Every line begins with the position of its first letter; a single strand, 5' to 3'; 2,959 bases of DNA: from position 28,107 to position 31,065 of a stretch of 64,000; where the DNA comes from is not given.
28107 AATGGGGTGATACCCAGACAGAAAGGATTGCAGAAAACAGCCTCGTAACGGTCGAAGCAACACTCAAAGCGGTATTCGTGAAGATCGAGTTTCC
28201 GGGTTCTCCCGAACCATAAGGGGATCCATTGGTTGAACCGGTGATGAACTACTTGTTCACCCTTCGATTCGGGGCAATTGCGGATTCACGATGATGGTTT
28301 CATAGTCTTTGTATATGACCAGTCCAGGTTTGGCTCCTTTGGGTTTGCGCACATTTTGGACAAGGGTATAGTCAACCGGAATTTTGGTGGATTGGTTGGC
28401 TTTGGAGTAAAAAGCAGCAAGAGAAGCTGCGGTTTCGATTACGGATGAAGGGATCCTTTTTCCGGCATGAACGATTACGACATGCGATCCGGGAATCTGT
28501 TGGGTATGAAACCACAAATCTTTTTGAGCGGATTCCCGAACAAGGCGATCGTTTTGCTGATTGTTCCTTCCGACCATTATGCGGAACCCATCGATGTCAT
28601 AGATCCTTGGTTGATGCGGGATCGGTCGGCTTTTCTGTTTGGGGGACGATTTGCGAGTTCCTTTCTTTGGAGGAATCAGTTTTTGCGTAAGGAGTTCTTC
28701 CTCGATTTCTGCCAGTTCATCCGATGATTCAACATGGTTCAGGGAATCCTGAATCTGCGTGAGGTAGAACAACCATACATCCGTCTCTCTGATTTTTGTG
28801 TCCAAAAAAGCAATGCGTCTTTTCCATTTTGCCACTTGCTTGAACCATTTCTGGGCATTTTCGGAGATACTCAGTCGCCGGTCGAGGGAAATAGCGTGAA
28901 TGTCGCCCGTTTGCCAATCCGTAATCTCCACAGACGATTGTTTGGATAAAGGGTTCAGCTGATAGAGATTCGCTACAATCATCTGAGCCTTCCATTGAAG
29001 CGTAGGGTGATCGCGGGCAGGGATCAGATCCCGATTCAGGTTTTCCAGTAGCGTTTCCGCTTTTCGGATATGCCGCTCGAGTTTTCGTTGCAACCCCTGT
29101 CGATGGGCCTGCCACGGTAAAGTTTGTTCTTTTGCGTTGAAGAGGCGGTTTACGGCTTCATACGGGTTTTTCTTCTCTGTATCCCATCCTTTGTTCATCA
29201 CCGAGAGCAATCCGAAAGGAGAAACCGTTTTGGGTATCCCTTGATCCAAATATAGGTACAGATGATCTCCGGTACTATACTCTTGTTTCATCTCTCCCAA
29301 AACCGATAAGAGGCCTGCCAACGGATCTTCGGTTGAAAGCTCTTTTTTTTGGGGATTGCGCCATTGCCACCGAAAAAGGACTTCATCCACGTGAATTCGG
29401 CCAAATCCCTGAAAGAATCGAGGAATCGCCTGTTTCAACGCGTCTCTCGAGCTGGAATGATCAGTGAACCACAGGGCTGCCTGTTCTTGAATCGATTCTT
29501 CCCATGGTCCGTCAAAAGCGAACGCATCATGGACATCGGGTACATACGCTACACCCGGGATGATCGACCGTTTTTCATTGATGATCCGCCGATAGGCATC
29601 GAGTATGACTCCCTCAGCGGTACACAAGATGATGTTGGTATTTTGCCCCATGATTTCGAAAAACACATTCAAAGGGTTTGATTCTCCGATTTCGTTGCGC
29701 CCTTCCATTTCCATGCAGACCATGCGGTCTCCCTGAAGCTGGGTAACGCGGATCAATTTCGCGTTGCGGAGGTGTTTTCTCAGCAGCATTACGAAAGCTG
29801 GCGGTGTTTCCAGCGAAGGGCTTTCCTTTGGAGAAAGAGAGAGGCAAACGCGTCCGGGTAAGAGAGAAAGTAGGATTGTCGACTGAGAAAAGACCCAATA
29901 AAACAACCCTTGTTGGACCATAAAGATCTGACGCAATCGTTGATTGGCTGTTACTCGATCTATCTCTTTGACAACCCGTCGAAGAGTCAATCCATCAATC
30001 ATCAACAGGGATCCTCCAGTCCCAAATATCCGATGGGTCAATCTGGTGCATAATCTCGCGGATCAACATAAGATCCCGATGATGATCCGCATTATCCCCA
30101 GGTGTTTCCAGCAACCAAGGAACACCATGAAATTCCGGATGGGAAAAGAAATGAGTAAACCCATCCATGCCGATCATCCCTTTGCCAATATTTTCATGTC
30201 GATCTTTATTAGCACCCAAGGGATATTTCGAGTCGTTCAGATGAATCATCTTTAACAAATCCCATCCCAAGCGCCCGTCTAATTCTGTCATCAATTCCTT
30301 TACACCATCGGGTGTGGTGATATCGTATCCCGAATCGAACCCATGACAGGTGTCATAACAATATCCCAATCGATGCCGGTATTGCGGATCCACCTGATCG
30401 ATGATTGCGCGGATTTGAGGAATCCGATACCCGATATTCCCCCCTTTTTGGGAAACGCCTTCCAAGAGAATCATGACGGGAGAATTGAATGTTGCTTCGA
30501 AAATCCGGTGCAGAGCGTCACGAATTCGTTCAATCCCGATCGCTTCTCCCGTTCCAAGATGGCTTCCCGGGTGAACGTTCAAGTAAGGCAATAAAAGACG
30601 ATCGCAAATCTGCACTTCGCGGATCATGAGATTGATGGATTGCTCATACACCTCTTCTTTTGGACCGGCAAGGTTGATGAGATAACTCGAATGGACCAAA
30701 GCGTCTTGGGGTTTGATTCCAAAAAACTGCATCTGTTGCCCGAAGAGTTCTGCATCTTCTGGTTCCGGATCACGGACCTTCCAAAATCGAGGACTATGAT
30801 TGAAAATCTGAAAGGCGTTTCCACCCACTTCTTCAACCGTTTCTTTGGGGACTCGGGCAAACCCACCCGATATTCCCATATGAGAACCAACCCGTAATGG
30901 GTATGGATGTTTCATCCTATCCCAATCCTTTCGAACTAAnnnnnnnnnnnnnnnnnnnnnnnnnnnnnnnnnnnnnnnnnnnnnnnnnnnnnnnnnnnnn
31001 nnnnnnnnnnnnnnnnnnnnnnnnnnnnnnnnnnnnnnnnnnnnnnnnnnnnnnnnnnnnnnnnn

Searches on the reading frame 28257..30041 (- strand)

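Call 9: search_protein_families(library=pfam, proteins=[window:28257-30041:-], max_evalue=0.001)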
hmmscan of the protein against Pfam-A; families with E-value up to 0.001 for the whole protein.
window:28257-30041:- (594 aa): 3 families
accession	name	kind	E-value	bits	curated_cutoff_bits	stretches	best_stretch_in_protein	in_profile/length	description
PF05833.16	NFACT_N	-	1.5e-71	242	31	1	16-468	1-455/456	NFACT N-terminal and middle domains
PF05670.18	NFACT-R_1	-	1.5e-14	54.9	29.8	1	484-578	9-111/112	NFACT protein RNA binding domain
PF18297.6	NFACT-R_2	-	4.8e-08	33.5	26.9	1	485-563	9-84/104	NFACT protein RNA binding domain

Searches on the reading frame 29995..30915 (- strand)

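Call 9: search_protein_families(library=pfam, proteins=[window:29995-30915:-], max_evalue=0.001)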
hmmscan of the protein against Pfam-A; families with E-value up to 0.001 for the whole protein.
window:29995-30915:- (306 aa): 1 family
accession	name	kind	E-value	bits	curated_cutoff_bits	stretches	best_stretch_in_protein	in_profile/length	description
PF01261.30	AP_endonuc_2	-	2.9e-47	161.9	31.1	1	27-279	4-234/249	Xylose isomerase-like TIM barrel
